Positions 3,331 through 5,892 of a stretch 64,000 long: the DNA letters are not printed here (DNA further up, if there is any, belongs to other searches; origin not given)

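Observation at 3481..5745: PKD-repeat surface glycoprotein with cytoplasmic winged-helix-like tail immediately upstream of the transfer operon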

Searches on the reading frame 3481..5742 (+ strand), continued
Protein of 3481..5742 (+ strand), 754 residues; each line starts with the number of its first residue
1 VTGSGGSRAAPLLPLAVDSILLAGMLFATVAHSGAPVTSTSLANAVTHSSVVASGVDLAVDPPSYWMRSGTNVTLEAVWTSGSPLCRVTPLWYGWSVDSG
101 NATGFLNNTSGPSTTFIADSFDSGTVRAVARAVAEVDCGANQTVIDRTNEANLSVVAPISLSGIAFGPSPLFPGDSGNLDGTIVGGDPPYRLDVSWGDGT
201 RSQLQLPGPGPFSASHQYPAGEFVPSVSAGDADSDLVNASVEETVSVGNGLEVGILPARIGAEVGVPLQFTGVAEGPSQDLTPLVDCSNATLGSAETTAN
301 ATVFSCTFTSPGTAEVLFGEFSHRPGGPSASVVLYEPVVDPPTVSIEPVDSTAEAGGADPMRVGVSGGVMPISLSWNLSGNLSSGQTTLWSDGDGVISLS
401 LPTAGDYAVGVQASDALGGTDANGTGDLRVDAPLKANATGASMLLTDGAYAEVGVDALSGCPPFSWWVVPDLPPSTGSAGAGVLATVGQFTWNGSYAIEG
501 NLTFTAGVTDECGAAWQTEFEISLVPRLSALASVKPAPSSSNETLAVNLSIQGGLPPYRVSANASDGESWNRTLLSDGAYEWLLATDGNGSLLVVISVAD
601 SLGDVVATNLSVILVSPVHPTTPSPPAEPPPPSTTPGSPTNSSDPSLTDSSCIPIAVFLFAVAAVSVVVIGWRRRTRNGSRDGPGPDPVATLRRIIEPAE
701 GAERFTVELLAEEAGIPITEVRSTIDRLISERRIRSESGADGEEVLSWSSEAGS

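Call 81: search_protein_families(library=pfam, alignment_id=A1, max_evalue=0.1)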
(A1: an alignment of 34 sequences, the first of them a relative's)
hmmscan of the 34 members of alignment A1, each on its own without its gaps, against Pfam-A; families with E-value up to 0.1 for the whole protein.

A. member 1, P0001 (754 aa): 1 family
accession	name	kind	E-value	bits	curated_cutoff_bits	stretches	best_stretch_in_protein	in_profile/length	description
PF00801.26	PKD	-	0.061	13.8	23.5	0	372-422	30-74/80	PKD domain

B. families by the number of members that match (of 34 scanned): 26 families (the first 25 are shown)
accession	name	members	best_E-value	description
PF00801.26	PKD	18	1.2e-06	PKD domain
PF02082.26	Rrf2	18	0.00079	Iron-dependent Transcriptional regulator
PF16101.10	PRIMA1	9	1.7e-07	Proline-rich membrane anchor 1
PF19077.6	Big_13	9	0.00015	Bacterial Ig-like domain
PF13573.12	SprB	8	9.3e-05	SprB repeat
PF22798.2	DUF5817_CT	8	0.00015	DUF5817, C-terminal domain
PF13927.12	Ig_3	8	0.00036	Immunoglobulin domain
PF18911.6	PKD_4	5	0.00036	PKD domain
PF16365.12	EutK_C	5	0.0042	Ethanolamine utilization protein EutK C-terminus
PF00392.27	GntR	4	0.0018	Bacterial regulatory proteins, gntR family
PF22352.2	K319L-like_PKD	3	0.00018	K319L-like, PKD domain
PF17963.7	Big_9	3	0.00031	Bacterial Ig domain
PF08940.17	DUF1918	3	0.0022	Domain of unknown function (DUF1918)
PF08279.18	HTH_11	3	0.027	HTH domain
PF12802.13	MarR_2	2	0.023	MarR family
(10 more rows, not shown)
